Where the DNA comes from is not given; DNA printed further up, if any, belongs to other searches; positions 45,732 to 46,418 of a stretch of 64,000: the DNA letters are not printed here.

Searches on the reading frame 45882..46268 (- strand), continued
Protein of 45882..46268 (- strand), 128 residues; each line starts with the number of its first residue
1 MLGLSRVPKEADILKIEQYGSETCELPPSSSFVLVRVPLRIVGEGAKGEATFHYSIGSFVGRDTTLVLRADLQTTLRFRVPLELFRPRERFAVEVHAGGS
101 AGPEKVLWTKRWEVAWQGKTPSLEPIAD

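Call 60: search_protein_families(library=phrogs, proteins=[window:45882-46268:-, P0060, L002:7015-7959:+], max_evalue=1)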
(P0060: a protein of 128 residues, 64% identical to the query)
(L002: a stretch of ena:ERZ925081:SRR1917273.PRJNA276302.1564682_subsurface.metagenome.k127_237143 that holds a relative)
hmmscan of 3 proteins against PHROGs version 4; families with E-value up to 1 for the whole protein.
window:45882-46268:- (128 aa): 1 family
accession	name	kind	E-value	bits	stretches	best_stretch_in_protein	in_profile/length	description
phrog_36445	-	unknown function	0.002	18.9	1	11-90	110-188/195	-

P0060 (128 aa): 0 families

L002:7015-7959:+ (314 aa): 3 families
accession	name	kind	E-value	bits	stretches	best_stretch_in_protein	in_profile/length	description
phrog_1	-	integration and excision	8.5e-36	125.4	1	23-290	173-441/611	integrase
phrog_216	-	integration and excision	7.9e-23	82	1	85-285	18-224/301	integrase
phrog_23271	-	unknown function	0.36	11.8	1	247-284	12-49/67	-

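Call 61: search_protein_families(library=padloc, proteins=[window:45882-46268:-, P0060, L002:7015-7959:+], max_evalue=1)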
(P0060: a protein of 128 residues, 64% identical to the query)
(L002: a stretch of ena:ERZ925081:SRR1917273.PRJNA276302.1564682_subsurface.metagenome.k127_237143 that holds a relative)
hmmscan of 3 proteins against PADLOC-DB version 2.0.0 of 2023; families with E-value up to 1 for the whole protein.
window:45882-46268:- (128 aa): 0 families

P0060 (128 aa): 0 families

L002:7015-7959:+ (314 aa): 0 families

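Call 62: search_protein_families(library=ncbifam, proteins=[window:45882-46268:-, P0060, L002:7015-7959:+], max_evalue=0.01)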
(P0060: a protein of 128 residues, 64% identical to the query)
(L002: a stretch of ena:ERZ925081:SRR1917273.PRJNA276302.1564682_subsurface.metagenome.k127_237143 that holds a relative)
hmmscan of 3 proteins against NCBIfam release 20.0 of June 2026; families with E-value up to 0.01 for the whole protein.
window:45882-46268:- (128 aa): 0 families

P0060 (128 aa): 0 families

L002:7015-7959:+ (314 aa): 8 families
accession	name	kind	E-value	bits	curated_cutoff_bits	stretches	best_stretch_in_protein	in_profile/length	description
NF040815.2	recomb_XerA_Arch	equivalog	2.6e-27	96.1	220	1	22-284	2-253/263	site-specific tyrosine recombinase/integron integrase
TIGR02225.1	recomb_XerD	equivalog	4.4e-25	88.6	329.6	1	30-282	11-271/290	site-specific tyrosine recombinase XerD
TIGR02224.1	recomb_XerC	equivalog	2e-24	86.5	335.15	1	28-283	9-275/295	tyrosine recombinase XerC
NF001399.0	PRK00283.1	subfamily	9.7e-24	84.1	279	1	30-282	20-280/300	tyrosine recombinase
NF002331.0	PRK01287.1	subfamily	1.5e-19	70.2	371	1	9-284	19-311/365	site-specific tyrosine recombinase XerC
TIGR02249.1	integrase_gron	subfamily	1.5e-09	37.7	265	1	30-207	12-180/315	integron integrase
NF011946.0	PRK15417.1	equivalog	9e-05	21.8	435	0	88-204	82-192/337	integron integrase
NF003462.0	PRK05084.1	equivalog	0.00029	19.7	267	0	143-212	196-263/360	tyrosine recombinase XerS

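Call 67: search_protein_representatives(alignment_id=A1)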
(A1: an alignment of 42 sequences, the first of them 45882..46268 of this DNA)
Query: 42 sequences, 124 profile positions. Proteins with E-value up to 0.001 (for the whole library): 51; up to 1e-10: 41; up to 1e-30: 11. The best 51 are listed.
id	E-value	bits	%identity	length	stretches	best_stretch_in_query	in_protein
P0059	5.8e-52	190.7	-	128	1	4-124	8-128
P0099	2.8e-39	149.7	-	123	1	9-124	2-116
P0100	2.2e-38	146.8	-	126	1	3-98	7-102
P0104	9.0e-38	144.8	-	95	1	30-124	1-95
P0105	4.3e-37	142.6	-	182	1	2-99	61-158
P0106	1.1e-36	141.3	-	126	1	10-123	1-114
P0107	3.0e-33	130.2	-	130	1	6-122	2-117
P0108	7.4e-32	125.7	-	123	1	9-121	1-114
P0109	2.0e-31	124.4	-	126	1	10-124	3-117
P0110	2.2e-31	124.2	-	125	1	12-124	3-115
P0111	3.4e-31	123.6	-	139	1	4-121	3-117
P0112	1.5e-30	121.5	-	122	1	10-124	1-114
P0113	1.8e-29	118.0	-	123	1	10-122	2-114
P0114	1.1e-26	109.1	-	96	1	29-124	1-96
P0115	5.7e-26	106.7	-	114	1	10-124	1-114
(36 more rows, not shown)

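Call 72: search_protein_families(library=pfam, proteins=[L002:7015-7959:+, L010:14642-15484:-], max_evalue=0.1)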
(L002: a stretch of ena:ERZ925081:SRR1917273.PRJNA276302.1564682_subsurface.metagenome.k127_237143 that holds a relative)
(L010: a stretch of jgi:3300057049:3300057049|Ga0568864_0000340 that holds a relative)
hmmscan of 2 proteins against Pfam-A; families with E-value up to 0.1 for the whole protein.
L002:7015-7959:+ (314 aa): 2 families
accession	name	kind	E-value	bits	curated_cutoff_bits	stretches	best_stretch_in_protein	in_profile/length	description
PF00589.27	Phage_integrase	-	4.7e-17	62.7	27.1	1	123-284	3-167/172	Phage integrase family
PF02899.23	Phage_int_SAM_1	-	0.00038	21.1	22.3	1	29-98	11-81/83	Phage integrase, N-terminal SAM-like domain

L010:14642-15484:- (280 aa): 11 families
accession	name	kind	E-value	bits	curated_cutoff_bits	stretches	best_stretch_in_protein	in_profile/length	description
PF13247.11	Fer4_11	-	9.9e-26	90.3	26.2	1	60-155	1-97/100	4Fe-4S dicluster domain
PF13620.12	CarboxypepD_reg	-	7.8e-11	42.6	32.3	1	199-269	3-73/82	Carboxypeptidase regulatory-like domain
PF13715.12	CarbopepD_reg_2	-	2.4e-05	24.7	32.2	1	199-269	2-68/88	CarboxypepD_reg-like domain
PF12838.12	Fer4_7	-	9.3e-05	23.3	27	1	110-152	11-52/52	4Fe-4S dicluster domain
PF22902.2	NOMO1-like_9th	-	0.0043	17.2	27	1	212-256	14-60/75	BOS complex subunit NOMO1-like, beta sandwich domain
PF08308.17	PEGA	-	0.0081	16.5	20.8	1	245-269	35-59/71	PEGA domain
PF13187.11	Fer4_9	-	0.012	16.1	27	0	69-152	2-51/52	4Fe-4S dicluster domain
PF09430.16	EMC7_beta-sandw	-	0.02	15.5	26.6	1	213-268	9-61/122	ER membrane protein complex subunit 7, beta-sandwich domain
PF12837.12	Fer4_6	-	0.034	14.5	25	0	6-21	2-17/24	4Fe-4S binding domain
PF17877.7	Dis3l2_C_term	-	0.04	14.7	31.6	0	171-194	16-39/87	DIS3-like exonuclease 2 C terminal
PF06902.16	Fer4_19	-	0.061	13.8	24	1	59-114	5-57/64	Divergent 4Fe-4S mono-cluster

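Call 77: fold_search(model_id=the predicted structure, library=viral)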
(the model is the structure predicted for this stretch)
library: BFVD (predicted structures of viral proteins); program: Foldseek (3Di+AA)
matches with E <= 10: 920; with E <= 0.001: 1
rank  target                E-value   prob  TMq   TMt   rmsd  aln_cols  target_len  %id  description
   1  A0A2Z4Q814            3.9e-04  1.00  0.40  0.36   5.3       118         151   17  (no name in the UniProt tables at hand)
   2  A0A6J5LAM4            4.7e-03  1.00  0.48  0.44   4.5       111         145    6  Uncharacterized protein [uncultured Caudovirales phage]
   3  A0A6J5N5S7            6.1e-03  1.00  0.45  0.10   8.1       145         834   12  Tip attachment protein J [uncultured Caudovirales phage]
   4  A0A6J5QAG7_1          6.8e-03  1.00  0.38  0.08   5.9       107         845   12  Tip attachment protein J [uncultured Caudovirales phage]
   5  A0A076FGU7            8.7e-03  1.00  0.48  0.09  12.3       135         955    8  Uncharacterized protein [Aureococcus anophagefferens virus]
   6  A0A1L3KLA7            9.2e-03  1.00  0.44  0.18   5.1       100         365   13  (no name in the UniProt tables at hand)
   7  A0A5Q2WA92            1.0e-02  1.00  0.47  0.06   4.7        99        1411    5  (no name in the UniProt tables at hand)
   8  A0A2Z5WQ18            1.2e-02  1.00  0.47  0.43   4.4       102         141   18  (no name in the UniProt tables at hand)
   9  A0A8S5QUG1            1.5e-02  1.00  0.50  0.21   7.3       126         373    8  Uncharacterized protein [CrAss-like virus sp. ctDAq1]
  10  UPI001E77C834         1.5e-02  1.00  0.47  0.35  10.1       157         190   13  (no name look-up for this kind of identifier)
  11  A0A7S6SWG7            1.5e-02  1.00  0.49  0.12  13.9       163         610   12  (no name in the UniProt tables at hand)
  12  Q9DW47                1.6e-02  1.00  0.47  0.19   4.9       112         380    8  Pr149 [Rat cytomegalovirus (strain Maastricht)]
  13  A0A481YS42            1.7e-02  1.00  0.48  0.42   5.6       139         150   11  Uncharacterized protein [Marseillevirus LCMAC101]
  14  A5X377                2.0e-02  0.98  0.36  0.18   6.2       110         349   10  A5 tail fiber protein (Fragment) [Enterobacteria phage A5]
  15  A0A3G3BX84            2.2e-02  0.98  0.37  0.42  14.3       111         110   13  (no name in the UniProt tables at hand)
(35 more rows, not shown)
